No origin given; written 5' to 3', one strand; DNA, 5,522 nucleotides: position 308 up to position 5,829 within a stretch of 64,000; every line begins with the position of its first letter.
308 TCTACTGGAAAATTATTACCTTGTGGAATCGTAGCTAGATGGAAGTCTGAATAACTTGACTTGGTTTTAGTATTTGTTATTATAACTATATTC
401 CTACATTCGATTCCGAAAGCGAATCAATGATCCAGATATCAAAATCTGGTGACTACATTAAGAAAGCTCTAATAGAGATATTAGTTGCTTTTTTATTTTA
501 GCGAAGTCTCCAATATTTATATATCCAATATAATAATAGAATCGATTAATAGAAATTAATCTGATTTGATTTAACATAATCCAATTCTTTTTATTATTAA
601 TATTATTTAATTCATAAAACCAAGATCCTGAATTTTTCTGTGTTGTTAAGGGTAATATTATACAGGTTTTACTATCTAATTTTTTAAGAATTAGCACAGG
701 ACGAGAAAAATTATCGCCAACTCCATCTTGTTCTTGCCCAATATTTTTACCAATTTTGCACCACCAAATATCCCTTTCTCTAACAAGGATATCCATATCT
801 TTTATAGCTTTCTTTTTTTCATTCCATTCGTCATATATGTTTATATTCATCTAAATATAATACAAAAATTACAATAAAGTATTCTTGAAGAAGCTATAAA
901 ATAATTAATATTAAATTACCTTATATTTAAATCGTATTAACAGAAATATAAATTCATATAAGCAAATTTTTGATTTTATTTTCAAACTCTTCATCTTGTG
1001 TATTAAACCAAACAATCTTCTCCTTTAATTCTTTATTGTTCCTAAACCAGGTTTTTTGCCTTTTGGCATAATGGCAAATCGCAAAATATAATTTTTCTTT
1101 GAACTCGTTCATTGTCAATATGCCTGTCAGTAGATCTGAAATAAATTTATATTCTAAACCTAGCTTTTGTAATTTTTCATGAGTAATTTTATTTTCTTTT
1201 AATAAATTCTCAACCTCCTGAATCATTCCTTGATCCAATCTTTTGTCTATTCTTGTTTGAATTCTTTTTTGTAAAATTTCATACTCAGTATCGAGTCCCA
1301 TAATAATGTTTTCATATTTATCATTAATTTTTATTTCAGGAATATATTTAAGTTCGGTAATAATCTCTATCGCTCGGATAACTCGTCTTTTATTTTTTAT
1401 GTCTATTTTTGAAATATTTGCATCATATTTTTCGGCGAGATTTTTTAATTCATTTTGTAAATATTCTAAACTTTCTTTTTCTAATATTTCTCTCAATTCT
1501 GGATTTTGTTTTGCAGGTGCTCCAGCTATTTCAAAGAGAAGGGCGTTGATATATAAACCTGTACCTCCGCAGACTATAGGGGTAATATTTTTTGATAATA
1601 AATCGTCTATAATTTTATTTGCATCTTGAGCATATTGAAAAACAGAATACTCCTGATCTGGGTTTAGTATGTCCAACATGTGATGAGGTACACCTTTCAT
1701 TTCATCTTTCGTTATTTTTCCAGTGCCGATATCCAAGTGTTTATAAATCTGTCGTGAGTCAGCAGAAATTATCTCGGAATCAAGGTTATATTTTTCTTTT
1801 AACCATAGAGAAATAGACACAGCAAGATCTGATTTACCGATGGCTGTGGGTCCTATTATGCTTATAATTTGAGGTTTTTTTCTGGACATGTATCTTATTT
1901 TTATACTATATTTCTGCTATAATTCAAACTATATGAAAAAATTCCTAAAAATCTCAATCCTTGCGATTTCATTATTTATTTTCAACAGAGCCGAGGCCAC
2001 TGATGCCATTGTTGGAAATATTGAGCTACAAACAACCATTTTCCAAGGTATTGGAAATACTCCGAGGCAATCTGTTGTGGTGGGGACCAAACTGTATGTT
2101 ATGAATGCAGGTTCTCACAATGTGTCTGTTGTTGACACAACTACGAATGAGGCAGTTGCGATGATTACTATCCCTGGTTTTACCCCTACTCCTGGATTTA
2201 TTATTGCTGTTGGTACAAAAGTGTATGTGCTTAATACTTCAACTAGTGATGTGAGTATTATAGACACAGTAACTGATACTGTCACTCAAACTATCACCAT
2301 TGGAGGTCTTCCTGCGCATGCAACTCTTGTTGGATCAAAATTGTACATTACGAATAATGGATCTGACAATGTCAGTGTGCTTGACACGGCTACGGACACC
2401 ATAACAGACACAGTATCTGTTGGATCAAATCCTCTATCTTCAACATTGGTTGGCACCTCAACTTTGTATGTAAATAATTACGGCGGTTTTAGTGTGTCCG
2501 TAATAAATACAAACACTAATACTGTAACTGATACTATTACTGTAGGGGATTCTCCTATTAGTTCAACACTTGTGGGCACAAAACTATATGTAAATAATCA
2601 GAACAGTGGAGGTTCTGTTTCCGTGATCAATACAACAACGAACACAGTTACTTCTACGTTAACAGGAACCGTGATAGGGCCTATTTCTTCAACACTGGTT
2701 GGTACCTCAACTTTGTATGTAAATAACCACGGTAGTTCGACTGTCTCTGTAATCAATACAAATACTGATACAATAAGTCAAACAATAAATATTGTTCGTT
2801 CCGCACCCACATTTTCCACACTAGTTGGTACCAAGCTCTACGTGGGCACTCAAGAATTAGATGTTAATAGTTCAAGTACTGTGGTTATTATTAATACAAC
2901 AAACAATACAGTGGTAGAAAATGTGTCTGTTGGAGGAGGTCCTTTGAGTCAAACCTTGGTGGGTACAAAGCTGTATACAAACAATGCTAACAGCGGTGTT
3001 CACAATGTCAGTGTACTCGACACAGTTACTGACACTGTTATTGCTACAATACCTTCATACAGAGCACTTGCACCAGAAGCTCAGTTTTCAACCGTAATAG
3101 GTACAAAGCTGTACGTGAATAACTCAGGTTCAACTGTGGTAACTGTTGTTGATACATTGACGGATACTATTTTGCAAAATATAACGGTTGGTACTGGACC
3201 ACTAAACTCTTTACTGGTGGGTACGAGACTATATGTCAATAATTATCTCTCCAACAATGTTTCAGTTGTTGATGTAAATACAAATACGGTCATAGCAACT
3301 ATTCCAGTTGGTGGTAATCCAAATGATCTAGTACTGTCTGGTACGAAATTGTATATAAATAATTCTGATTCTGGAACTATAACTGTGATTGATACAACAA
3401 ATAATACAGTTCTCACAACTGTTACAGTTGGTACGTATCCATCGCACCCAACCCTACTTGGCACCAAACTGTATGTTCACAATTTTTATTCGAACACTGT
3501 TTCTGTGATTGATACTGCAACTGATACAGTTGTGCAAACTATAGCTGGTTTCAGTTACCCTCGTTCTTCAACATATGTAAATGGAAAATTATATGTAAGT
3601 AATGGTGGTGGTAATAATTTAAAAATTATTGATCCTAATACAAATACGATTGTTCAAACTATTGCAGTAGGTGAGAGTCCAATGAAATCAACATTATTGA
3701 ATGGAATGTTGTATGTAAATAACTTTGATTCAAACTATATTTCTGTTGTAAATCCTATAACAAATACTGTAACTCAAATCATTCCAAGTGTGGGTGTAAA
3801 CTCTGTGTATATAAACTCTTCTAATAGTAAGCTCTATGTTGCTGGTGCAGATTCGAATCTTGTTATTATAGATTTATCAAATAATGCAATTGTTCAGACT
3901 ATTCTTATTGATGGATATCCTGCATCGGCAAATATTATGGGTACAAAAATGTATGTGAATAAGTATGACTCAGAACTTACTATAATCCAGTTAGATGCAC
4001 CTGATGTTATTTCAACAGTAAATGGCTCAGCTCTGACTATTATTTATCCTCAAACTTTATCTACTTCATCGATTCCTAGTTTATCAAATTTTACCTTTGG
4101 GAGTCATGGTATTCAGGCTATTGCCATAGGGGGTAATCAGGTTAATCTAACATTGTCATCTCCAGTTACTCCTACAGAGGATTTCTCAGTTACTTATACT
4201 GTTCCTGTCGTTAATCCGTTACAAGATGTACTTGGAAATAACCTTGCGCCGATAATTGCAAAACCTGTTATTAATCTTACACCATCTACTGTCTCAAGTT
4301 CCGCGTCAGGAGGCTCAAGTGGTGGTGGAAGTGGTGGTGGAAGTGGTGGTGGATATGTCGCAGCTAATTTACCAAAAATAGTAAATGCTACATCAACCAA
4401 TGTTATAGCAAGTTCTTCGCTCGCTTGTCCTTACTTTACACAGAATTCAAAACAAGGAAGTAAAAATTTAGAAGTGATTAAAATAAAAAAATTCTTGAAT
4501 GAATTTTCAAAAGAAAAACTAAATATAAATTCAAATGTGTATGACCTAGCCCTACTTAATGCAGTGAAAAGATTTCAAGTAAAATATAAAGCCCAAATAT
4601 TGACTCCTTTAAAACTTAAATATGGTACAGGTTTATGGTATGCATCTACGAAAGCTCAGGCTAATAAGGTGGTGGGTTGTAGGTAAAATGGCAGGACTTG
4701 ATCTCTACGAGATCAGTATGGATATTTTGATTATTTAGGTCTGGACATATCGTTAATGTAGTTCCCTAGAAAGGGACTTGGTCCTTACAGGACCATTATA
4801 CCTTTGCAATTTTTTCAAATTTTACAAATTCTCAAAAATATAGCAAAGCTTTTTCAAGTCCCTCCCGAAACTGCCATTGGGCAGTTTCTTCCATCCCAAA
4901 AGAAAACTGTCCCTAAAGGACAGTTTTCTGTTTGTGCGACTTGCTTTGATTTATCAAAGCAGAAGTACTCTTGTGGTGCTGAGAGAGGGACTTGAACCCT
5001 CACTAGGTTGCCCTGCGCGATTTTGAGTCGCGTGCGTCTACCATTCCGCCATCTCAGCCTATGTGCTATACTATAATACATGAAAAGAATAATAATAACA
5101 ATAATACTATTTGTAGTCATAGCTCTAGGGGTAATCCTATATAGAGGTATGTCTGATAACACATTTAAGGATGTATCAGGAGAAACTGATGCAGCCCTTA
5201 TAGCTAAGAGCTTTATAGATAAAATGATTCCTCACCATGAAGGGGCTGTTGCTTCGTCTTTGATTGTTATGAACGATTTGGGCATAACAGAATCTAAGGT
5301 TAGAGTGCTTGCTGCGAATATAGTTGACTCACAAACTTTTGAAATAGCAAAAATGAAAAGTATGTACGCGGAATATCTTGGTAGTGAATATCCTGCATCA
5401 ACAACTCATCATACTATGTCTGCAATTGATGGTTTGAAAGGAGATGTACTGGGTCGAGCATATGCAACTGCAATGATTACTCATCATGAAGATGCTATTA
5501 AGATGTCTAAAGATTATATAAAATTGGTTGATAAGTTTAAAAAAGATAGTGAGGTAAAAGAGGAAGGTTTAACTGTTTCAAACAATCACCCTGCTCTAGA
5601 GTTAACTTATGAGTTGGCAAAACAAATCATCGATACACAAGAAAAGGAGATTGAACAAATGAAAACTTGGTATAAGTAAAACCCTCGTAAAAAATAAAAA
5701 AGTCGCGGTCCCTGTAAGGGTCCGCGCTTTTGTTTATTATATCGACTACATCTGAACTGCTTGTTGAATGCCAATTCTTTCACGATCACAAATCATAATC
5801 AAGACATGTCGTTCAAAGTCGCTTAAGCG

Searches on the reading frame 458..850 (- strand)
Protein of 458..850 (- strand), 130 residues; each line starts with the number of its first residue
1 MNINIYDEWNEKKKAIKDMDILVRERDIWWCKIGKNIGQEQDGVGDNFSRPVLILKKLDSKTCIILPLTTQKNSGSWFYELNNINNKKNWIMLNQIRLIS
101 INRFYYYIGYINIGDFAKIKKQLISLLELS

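Call 61: search_protein_families(library=pfam, proteins=[window:458-850:-], max_evalue=0.01)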
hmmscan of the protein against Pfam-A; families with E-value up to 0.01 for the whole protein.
window:458-850:- (130 aa): 1 family
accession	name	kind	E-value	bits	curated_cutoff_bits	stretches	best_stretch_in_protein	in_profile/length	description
PF02452.23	PemK_toxin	-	2.7e-12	47.3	23.1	1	26-126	3-108/109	PemK-like, MazF-like toxin of type II toxin-antitoxin system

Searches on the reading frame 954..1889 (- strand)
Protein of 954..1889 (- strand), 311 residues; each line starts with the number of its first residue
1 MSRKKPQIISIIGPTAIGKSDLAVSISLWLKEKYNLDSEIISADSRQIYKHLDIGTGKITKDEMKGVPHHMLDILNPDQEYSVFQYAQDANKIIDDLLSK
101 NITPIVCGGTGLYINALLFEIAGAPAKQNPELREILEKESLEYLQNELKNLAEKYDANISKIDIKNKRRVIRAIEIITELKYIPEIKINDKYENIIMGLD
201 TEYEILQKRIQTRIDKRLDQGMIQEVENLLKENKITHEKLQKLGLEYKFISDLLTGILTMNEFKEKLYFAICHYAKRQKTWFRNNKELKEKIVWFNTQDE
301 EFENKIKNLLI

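Call 61: search_protein_families(library=pfam, proteins=[window:954-1889:-], max_evalue=0.01)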
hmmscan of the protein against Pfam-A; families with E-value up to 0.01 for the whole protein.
window:954-1889:- (311 aa): 2 families
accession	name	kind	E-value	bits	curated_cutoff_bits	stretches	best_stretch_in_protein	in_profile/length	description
PF01715.23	IPPT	-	3.4e-64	217.3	23.6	1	47-284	1-242/243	IPP transferase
PF01745.22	IPT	-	2.8e-05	24.1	20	1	8-72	3-61/233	Isopentenyl transferase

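Call 86: find_encoding_contigs(protein=window:954-1889:-, flank=10000, max_places=6)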
Protein window:954-1889:- (311 aa): 3 contigs read that carry it; 1 place shown.
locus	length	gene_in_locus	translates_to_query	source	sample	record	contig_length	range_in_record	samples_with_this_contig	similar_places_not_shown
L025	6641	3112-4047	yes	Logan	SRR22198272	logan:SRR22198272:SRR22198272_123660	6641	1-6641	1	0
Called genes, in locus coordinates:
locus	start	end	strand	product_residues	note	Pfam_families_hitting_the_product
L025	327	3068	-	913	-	-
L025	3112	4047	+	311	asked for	PF01715:IPPT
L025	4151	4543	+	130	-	PF02452:PemK_toxin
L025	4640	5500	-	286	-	PF10672:Methyltrans_SAM (weak)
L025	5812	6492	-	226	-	-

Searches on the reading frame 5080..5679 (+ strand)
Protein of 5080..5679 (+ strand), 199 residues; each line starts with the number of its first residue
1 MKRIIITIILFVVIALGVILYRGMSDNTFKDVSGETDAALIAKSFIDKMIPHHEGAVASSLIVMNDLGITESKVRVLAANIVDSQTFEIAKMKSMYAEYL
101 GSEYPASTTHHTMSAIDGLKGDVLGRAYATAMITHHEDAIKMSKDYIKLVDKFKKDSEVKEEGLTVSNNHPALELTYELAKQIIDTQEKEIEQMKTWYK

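Call 61: search_protein_families(library=pfam, proteins=[window:5080-5679:+], max_evalue=0.01)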
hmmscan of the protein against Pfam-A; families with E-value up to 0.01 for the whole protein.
window:5080-5679:+ (199 aa): 2 families
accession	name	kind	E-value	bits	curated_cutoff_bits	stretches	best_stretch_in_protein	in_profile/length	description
PF03713.19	DUF305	-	1.6e-26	93.6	27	3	44-148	3-122/151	Domain of unknown function (DUF305)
PF13628.12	DUF4142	-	0.0024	18.6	27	1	72-161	31-119/138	Domain of unknown function (DUF4142)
